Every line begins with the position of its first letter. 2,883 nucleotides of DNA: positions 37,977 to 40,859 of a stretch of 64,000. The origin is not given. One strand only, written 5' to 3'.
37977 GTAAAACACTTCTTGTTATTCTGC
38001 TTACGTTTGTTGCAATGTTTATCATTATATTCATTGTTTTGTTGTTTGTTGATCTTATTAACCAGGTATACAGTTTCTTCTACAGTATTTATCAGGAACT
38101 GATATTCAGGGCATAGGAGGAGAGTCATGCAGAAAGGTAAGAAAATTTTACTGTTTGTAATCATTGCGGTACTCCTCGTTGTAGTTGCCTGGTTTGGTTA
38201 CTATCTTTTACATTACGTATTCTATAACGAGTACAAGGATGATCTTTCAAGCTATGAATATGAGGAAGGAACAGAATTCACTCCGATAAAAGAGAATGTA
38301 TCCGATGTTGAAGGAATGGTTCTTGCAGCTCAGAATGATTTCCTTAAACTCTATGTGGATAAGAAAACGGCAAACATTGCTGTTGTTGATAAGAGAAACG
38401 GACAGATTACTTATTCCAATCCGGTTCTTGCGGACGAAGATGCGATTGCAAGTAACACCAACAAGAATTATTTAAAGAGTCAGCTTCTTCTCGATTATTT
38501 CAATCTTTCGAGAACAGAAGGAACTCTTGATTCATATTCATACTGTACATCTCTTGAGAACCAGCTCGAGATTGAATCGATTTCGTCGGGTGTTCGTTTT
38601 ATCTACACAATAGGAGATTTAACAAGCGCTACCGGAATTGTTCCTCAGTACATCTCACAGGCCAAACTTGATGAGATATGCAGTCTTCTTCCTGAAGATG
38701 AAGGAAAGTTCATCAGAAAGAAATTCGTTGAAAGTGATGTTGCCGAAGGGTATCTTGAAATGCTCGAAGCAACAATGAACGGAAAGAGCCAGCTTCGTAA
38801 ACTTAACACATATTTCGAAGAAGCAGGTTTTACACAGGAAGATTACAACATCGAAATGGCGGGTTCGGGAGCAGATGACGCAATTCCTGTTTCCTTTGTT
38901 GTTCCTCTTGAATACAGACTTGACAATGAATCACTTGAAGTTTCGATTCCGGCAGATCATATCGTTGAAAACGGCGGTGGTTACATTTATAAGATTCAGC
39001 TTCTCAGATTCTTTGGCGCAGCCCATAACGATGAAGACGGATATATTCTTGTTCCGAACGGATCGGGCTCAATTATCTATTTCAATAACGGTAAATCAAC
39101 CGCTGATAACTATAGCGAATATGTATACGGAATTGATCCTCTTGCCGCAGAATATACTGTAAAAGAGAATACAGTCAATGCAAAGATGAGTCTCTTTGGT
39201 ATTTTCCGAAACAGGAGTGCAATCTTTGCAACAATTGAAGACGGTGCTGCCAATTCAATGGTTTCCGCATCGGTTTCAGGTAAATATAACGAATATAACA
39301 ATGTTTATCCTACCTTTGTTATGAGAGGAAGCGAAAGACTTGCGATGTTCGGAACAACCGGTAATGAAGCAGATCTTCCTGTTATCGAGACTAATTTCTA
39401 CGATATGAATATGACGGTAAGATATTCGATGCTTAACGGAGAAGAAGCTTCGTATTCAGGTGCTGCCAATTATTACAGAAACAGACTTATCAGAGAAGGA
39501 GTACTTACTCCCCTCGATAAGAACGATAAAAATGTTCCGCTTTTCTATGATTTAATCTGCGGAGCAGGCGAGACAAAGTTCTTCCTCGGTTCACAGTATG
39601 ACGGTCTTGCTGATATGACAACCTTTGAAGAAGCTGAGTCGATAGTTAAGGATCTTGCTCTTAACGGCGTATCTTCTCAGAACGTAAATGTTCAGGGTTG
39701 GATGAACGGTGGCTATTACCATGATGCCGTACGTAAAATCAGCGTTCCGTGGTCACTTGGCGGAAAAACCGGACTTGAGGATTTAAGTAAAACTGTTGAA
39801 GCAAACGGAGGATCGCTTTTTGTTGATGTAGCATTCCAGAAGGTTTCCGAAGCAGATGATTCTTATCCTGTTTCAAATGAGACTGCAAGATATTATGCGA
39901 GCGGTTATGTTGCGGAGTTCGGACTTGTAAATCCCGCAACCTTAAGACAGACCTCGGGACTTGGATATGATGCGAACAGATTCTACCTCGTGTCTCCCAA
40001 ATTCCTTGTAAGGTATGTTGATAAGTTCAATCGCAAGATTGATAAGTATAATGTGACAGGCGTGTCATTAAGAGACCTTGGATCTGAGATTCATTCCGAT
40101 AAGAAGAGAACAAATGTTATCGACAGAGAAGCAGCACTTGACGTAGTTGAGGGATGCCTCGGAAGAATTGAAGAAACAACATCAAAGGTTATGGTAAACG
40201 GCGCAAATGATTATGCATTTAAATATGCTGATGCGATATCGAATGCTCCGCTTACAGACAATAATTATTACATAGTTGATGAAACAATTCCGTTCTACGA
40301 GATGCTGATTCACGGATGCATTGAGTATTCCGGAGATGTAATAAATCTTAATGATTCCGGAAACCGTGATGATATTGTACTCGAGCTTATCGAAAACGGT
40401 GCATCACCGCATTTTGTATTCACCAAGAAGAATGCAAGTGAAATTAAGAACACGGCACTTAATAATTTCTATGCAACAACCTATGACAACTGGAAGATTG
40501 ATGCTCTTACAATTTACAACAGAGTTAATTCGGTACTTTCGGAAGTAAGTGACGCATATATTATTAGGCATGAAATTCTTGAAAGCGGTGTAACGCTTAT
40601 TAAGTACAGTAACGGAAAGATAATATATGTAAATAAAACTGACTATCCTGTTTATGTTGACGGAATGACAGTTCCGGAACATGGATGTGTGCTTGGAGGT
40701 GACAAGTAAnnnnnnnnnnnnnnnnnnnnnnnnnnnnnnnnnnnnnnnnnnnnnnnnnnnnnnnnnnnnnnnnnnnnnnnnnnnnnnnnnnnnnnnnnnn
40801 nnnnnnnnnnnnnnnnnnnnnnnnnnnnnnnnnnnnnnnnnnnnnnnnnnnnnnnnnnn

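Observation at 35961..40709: Uncharacterised trio (anchored NHL propeller, Yip1-like membrane protein, 860-aa anchored protein) hard-wired between two ABC permease pairs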

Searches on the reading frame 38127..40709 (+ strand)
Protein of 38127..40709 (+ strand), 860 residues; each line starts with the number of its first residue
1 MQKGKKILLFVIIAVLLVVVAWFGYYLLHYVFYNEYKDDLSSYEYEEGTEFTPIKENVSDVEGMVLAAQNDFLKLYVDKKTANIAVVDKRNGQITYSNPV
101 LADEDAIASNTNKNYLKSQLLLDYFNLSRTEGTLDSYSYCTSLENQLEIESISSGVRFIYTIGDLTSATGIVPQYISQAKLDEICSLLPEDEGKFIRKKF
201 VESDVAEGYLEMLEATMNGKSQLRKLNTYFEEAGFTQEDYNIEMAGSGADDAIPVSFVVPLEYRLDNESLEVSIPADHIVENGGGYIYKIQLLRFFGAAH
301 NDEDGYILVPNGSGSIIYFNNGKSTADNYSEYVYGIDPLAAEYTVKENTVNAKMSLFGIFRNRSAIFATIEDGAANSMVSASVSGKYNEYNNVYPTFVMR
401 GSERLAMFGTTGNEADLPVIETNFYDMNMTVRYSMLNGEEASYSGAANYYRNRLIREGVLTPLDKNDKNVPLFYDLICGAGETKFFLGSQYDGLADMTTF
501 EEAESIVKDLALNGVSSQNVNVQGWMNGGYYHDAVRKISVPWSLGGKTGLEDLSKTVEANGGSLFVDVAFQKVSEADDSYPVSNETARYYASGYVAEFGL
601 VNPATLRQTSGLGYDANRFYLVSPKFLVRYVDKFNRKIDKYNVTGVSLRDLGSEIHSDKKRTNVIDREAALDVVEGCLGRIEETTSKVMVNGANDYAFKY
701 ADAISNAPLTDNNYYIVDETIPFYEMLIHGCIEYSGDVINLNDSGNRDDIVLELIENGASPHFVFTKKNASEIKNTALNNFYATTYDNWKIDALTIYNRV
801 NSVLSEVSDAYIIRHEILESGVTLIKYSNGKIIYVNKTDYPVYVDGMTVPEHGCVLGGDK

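Call 8: search_protein_families(library=pfam, proteins=[window:38127-40709:+], max_evalue=0.01)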
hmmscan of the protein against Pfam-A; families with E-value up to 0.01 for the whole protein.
window:38127-40709:+ (860 aa): 1 family
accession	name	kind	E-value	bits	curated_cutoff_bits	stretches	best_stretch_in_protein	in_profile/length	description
PF18952.6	DUF5696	-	8.8e-190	632.7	25.6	1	238-852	2-610/612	Family of unknown function (DUF5696)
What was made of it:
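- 38127..40709 (+): DUF5696 protein. It has an N-terminal TM anchor and an extracytoplasmic body made of an extra N-terminal region, a beta-sandwich, a (beta/alpha)8 barrel and a C-terminal beta-sandwich. Remote homologue of GH129/GH101 glycosidases. Pfam PF18952 E=9e-190 (call 8).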

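Call 9: search_protein_families(library=ncbifam, proteins=[window:38127-40709:+], max_evalue=0.01)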
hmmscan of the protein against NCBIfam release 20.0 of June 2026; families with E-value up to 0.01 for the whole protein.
window:38127-40709:+ (860 aa): 0 families

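Call 11: search_solved_structures(query=window:38127-40709:+, max_evalue=1)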
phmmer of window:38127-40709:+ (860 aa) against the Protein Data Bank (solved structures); distinct sequences matched with E-value up to 1: 1.
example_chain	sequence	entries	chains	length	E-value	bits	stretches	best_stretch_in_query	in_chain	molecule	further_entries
6lkp_A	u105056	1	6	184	0.52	11.9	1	157-213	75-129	DNA protection during starvation protein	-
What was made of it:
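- On CAZy GH129 (NagBb type): phmmer against PDB sequences finds no GH129 chain (call 11).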

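Call 16: find_homologous_proteins(query=window:38127-40709:+, max_evalue=0.00001)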
Query window:38127-40709:+ (860 aa): 1117 proteins with E <= 0.00001 among 8000 candidates; the best 120 are listed.
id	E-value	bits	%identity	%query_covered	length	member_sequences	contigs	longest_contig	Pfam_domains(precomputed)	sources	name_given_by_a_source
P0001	0.0e+0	1927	100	100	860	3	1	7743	PF18952.7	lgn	-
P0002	0.0e+0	1262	66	100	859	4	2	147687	PF18952.7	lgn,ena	-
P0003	0.0e+0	1260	65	100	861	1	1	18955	PF18952.7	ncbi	ncbi:MAG: DUF5696 domain-containing protein [Suilimivivens sp.]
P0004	0.0e+0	1251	65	100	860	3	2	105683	PF18952.7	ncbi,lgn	-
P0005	0.0e+0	1247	65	100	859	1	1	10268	PF18952.7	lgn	-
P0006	0.0e+0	1245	64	100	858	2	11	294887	PF18952.7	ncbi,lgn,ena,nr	ncbi:MAG: hypothetical protein IJO65_12005 [Lachnospiraceae bacterium]|nr:hypothetical protein [Lach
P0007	0.0e+0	1243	65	100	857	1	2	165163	PF18952.7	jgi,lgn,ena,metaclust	metaclust:\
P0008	0.0e+0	1243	65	100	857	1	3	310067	PF18952.7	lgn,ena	-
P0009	0.0e+0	1238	65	100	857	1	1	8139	PF18952.7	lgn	-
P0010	0.0e+0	1237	65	100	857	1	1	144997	PF18952.7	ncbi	-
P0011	0.0e+0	1237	64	100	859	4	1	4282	PF18952.7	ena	-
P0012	0.0e+0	1237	63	100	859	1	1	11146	PF18952.7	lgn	-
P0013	0.0e+0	1236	64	100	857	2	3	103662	PF18952.7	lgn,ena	-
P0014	0.0e+0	1236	64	100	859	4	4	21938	PF18952.7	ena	-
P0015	0.0e+0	1234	64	100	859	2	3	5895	PF18952.7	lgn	-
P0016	0.0e+0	1233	64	100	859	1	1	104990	PF18952.7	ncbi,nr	ncbi:MAG: DUF5696 domain-containing protein [Lachnospiraceae bacterium]|nr:DUF5696 domain-containing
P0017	0.0e+0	1233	63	100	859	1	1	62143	PF18952.7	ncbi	-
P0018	0.0e+0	1233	63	100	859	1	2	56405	PF18952.7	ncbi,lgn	-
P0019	0.0e+0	1232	63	100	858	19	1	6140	PF18952.7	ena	-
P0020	0.0e+0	1231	64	100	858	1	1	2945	PF18952.7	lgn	-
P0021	0.0e+0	1229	64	100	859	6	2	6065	PF18952.7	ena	-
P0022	0.0e+0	1229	62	100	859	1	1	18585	PF18952.7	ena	-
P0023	0.0e+0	1229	64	100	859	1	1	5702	PF18952.7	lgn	-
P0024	0.0e+0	1228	64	100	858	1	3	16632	PF18952.7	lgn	-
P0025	0.0e+0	1228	64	100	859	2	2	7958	PF18952.7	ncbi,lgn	-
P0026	0.0e+0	1228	64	100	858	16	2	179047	PF18952.7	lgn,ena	-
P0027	0.0e+0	1228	62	100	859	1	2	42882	PF18952.7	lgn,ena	-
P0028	0.0e+0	1227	64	100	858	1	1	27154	PF18952.7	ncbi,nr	ncbi:MAG: DUF5696 domain-containing protein [Bacillota bacterium]|nr:DUF5696 domain-containing prote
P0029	0.0e+0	1225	64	100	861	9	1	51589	PF18952.7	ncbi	-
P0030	0.0e+0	1225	63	100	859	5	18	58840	PF18952.7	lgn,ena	-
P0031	0.0e+0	1225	62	100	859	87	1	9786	PF18952.7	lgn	-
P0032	0.0e+0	1225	64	100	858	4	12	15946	PF18952.7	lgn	-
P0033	0.0e+0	1224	64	100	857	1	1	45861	PF18952.7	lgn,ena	-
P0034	0.0e+0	1224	62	100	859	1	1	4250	PF18952.7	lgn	-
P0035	0.0e+0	1224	63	100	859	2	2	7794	PF18952.7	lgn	-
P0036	0.0e+0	1222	64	100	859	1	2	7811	PF18952.7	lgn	-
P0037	0.0e+0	1221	64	100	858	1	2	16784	PF18952.7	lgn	-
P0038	0.0e+0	1221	62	100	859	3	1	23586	PF18952.7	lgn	-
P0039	0.0e+0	1221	63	100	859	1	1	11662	PF18952.7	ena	-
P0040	0.0e+0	1220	63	100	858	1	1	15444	PF18952.7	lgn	-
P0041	0.0e+0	1220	64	99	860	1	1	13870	PF18952.7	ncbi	-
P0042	0.0e+0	1219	63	100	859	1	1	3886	PF18952.7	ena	-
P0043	0.0e+0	1219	63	100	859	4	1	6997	PF18952.7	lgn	-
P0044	0.0e+0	1219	64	100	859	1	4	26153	PF18952.7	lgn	-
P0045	0.0e+0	1218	64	100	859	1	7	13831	PF18952.7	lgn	-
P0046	0.0e+0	1218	62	100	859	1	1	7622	PF18952.7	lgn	-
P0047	0.0e+0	1218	64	100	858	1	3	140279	PF18952.7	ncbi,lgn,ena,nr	ncbi:MAG: hypothetical protein J6C64_00990 [Lachnospiraceae bacterium]|nr:hypothetical protein [Lach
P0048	0.0e+0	1217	63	100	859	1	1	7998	PF18952.7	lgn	-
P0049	0.0e+0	1217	63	100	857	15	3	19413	PF18952.7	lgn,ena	-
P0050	0.0e+0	1217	62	100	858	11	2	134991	PF18952.7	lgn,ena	-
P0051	0.0e+0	1216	63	100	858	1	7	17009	PF18952.7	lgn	-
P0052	0.0e+0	1216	64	100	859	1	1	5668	PF18952.7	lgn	-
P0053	0.0e+0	1216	64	100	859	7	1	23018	PF18952.7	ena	-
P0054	0.0e+0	1215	63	100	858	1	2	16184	PF18952.7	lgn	-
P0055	0.0e+0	1215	63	100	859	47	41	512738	PF18952.7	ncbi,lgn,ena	-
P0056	0.0e+0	1214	63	100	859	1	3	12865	PF18952.7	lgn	-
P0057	0.0e+0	1213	63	100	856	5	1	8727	PF18952.7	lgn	-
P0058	0.0e+0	1212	63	100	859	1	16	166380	PF18952.7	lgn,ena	-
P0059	0.0e+0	1211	62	100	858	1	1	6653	PF18952.7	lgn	-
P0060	0.0e+0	1211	62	100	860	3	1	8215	PF18952.7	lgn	-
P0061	0.0e+0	1211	64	100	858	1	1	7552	PF18952.7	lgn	-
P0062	0.0e+0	1211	63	100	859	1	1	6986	PF18952.7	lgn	-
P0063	0.0e+0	1210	63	100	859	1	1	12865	PF18952.7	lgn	-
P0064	0.0e+0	1210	63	100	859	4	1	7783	PF18952.7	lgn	-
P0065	0.0e+0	1210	63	100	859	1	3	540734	PF18952.7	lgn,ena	-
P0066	0.0e+0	1210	62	100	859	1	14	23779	PF18952.7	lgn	-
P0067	0.0e+0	1209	63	100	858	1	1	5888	PF18952.7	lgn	-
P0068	0.0e+0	1208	63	100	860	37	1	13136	PF18952.7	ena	-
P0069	0.0e+0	1207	62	100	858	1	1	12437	PF18952.7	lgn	-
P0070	0.0e+0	1206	62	100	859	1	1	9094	PF18952.7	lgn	-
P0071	0.0e+0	1206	62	100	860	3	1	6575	PF18952.7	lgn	-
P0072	0.0e+0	1206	62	100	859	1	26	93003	PF18952.7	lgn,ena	-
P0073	0.0e+0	1206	62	100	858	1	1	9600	PF18952.7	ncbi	-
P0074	0.0e+0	1204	63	100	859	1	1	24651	PF18952.7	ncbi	-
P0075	0.0e+0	1204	62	100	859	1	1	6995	PF18952.7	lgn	-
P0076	0.0e+0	1204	62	100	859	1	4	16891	PF18952.7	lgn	-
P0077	0.0e+0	1204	63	100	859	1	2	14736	PF18952.7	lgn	-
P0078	0.0e+0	1204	63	100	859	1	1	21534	PF18952.7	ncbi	-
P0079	0.0e+0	1204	63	100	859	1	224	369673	PF18952.7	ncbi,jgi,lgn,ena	jgi:hypothetical protein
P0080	0.0e+0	1203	62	100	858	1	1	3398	PF18952.7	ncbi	-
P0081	0.0e+0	1203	63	100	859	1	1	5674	PF18952.7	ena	-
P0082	0.0e+0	1203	63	100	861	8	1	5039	PF18952.7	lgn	-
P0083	0.0e+0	1203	62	100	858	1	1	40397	PF18952.7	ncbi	-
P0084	0.0e+0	1202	62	100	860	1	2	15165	PF18952.7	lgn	-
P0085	0.0e+0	1201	63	100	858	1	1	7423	PF18952.7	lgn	-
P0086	0.0e+0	1201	63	100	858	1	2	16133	PF18952.7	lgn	-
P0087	0.0e+0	1201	63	100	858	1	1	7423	PF18952.7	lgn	-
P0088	0.0e+0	1201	63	100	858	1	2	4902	PF18952.7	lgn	-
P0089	0.0e+0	1200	63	100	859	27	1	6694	PF18952.7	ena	-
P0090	0.0e+0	1200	62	100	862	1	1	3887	PF18952.7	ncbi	-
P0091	0.0e+0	1200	62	100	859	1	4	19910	PF18952.7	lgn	-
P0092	0.0e+0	1200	62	100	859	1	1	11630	PF18952.7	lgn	-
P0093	0.0e+0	1200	63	100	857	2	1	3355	PF18952.7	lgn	-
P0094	0.0e+0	1199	62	100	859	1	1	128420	PF18952.7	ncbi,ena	-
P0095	0.0e+0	1199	61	100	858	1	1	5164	PF18952.7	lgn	-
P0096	0.0e+0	1197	62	100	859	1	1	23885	PF18952.7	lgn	-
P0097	0.0e+0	1197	63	100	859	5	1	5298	PF18952.7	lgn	-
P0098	0.0e+0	1196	62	100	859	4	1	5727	PF18952.7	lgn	-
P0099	0.0e+0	1195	62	100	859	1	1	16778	PF18952.7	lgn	-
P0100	0.0e+0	1194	61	100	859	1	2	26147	PF18952.7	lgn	-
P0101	0.0e+0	1194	62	100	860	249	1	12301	PF18952.7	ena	-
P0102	0.0e+0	1194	62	100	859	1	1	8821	PF18952.7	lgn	-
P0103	0.0e+0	1192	62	100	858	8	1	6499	PF18952.7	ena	-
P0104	0.0e+0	1192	62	100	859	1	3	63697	PF18952.7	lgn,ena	-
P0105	0.0e+0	1191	61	100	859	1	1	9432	PF18952.7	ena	-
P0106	0.0e+0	1190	62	100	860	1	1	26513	PF18952.7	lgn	-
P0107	0.0e+0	1187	61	100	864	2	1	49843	PF18952.7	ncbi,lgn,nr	ncbi:MAG: hypothetical protein KBS85_01880 [Lachnospiraceae bacterium]|nr:hypothetical protein [Cand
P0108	0.0e+0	1187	61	100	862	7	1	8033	PF18952.7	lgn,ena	-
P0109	0.0e+0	1186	61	100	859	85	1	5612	PF18952.7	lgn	-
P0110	0.0e+0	1186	62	100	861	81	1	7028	PF18952.7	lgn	-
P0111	0.0e+0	1185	62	100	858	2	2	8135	PF18952.7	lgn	-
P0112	0.0e+0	1184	61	100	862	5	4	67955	PF18952.7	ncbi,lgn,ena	-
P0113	0.0e+0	1184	62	100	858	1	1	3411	PF18952.7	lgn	-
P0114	0.0e+0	1184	61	100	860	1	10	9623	PF18952.7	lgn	-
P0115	0.0e+0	1183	61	100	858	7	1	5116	PF18952.7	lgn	-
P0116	0.0e+0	1183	61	100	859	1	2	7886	PF18952.7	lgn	-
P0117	0.0e+0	1183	61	100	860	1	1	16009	PF18952.7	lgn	-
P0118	0.0e+0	1183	61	100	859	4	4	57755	PF18952.7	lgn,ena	-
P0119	0.0e+0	1182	61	100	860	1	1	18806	PF18952.7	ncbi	-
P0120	0.0e+0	1181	61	100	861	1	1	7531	PF18952.7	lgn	-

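Call 18: find_related_loci(query=A1, collection=genome_contigs, flank=10000)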
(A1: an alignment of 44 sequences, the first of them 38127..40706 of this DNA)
Query A1 (860 aa) in genome_contigs; peptide patterns used: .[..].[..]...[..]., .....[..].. (x = any residue, [..] = any of these).
599 stretches matched a pattern (row limit reached: there are more); 575 encode a relative of the query (tblastn E <= 1e-3); the best 80 are kept; 80 distinct loci.
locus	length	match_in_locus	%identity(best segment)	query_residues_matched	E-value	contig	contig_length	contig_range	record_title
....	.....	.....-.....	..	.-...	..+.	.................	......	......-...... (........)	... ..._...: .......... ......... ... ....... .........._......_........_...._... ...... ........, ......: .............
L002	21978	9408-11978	64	1-858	0e+0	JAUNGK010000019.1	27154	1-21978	MAG: Bacillota bacterium isolate S26M_St_54 NODE_1285_length_27154_cov_5.457729, whole genome shotgun sequence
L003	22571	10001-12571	64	1-858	0e+0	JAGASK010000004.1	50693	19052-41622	MAG: Lachnospiraceae bacterium isolate RGIG8731 Water_deer_Colon-4__c16317, whole genome shotgun sequence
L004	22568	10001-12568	64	1-858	0e+0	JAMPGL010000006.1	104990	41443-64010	MAG: Lachnospiraceae bacterium isolate NALB_7863_6 Scaffold_#6__SCF_006___104990_bp, whole genome shotgun sequence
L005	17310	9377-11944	63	1-858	0e+0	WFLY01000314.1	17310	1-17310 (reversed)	MAG: Bacillota bacterium isolate MAG234 MERGED_204579, whole genome shotgun sequence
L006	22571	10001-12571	64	1-858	0e+0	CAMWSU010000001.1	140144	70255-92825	MAG TPA_asm: uncultured Lachnospiraceae bacterium isolate SRR14411297_bin.3_metawrap_v1.3_MAG genome assembly, contig: N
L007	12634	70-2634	63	1-858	0e+0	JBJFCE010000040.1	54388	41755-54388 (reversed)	MAG: Lachnospiraceae bacterium isolate PUUB56_bin.002 NODE_270_length_54388_cov_18.540795, whole genome shotgun sequence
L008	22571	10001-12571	63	1-858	0e+0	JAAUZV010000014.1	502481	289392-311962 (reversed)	MAG: Lachnospiraceae bacterium isolate Mgla_MAG_29-bin_0 c_000000000984, whole genome shotgun sequence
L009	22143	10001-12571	63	1-858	0e+0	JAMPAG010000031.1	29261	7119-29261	MAG: bacterium isolate NALB_7813_21 Scaffold_#31__SCF_031___29261_bp, whole genome shotgun sequence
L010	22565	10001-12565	63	1-858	0e+0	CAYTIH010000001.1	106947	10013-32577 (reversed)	MAG TPA_asm: uncultured Clostridium sp. isolate SRP222994_co1_97 genome assembly, contig: NODE_158_length_106947_cov_10.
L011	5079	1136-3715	62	1-860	0e+0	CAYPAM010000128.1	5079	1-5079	MAG TPA_asm: uncultured Lachnobacterium sp. isolate SRP315200_co2_580 genome assembly, contig: NODE_30885_length_5079_co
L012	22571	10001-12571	63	1-858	0e+0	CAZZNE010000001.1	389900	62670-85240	MAG TPA_asm: uncultured Clostridium sp. isolate SRP199465_co1_706 genome assembly, contig: NODE_8_length_389900_cov_49.0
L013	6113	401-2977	62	1-859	0e+0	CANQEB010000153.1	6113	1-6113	MAG: uncultured Lachnospiraceae bacterium isolate Lapin-007__bin20 genome assembly, contig: Lapin-007__NODE_5879_length_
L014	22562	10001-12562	63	3-858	0e+0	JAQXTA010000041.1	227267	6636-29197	MAG: Lachnospiraceae bacterium isolate SUG1497 k141_7555042, whole genome shotgun sequence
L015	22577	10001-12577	62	1-860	0e+0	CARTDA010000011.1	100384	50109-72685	MAG: uncultured Lachnospiraceae bacterium isolate MGBC166886 genome assembly, contig: MGBC166886.11, whole genome shotgu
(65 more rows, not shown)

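Call 34: predict_structure(alignment_id=A1)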
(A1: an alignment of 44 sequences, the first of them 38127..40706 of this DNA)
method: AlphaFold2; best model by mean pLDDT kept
length: 860 residues; sequences in the alignment: 44
mean_pLDDT: 65.2   pTM: 0.58
mean pLDDT of the five models: 65.2, 64.8, 63.2, 61.9, 59.7
residues with pLDDT >= 90: 58; 70-90: 359; 50-70: 216; < 50: 227
segments of 3 or more residues with pLDDT < 50: 33-42, 166-169, 308-351, 383-390, 402-425, 532-536, 570-627, 650-671, 691-733
pLDDT, mean of each block of 10 residues (from residue 1): 67 86 75 47 67 84 90 89 87 79 61 69 66 73 76 89 56 80 89 87 84 73 72 73 69 71 90 80 69 61 50 40 34 29 37 61 74 57 45 56 35 26 53 81 71 69 62 80 68 78 92 86 69 54 86 89 72 39 34 32 30 37 45 69 70 35 45 55 62 38 43 36 43 53 69 77 78 51 71 88 80 74 81 88 88 82
secondary structure, 60 per line:
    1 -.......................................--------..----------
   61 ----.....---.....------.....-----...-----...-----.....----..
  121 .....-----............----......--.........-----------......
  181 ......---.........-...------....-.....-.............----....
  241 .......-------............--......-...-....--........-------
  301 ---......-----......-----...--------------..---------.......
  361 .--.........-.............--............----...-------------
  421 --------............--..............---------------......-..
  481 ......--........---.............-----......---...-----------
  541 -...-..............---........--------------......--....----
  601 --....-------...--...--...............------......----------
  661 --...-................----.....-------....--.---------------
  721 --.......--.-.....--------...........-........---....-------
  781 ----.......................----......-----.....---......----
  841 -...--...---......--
elements in order (helices of 4 or more, strands of 3 or more residues): H2-40 E65-69 E73-77 E84-88 E94-96 H110-114 E119-125 E131-135 H136-142 E147-152 E155-163 E175-177 H178-186 H190-198 E200-202 E209-212 H214-218 H220-232 H237-247 E255-266 E269-274 E280-283 E286-293 E304-309 E315-320 E354-361 E364-372 E377-386 E389-400 E429-437 H443-456 E472-477 E479-486 E489-496 H500-512 E518-523 H546-559 E563-570 H585-590 H593-596 H603-606 E619-621 H624-638 E645-650 E663-665 H667-682 E687-691 H699-702 H723-729 E734-738 H747-757 E759-766 H770-773 H786-807 E812-817 E823-827 E831-836 E842-844 E847-849 E853-858
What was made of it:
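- Tried and rejected: The first AF2 model, built from 44 close sequences, was poor in the barrel loops (pLDDT 65, call 34).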

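Call 36: search_protein_representatives(protein=window:38127-40706:+)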
Query: 860 residues. Proteins with E-value up to 0.001 (for the whole library): 4688; up to 1e-10: 3953; up to 1e-30: 2729. The best 150 are listed.
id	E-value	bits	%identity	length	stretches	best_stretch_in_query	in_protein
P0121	1.1e-289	980.0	52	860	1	4-853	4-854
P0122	2.3e-267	906.2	51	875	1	6-850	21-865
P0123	5.9e-249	845.3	47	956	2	300-858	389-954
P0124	8.9e-227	771.9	43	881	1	10-859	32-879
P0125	1.0e-225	768.5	44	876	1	7-858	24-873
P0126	1.3e-225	768.1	46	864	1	1-849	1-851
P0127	1.7e-216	738.0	45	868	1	1-858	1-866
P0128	1.7e-214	731.3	45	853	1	4-851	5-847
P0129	9.3e-213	725.6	49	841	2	255-856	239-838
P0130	6.0e-211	719.6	43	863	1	5-856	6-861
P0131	8.5e-200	682.7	42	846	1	4-852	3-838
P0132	1.2e-199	682.2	43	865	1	5-850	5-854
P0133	8.8e-192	656.2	41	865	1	6-858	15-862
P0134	2.1e-191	654.9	52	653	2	255-716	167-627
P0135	4.2e-185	634.1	40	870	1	5-858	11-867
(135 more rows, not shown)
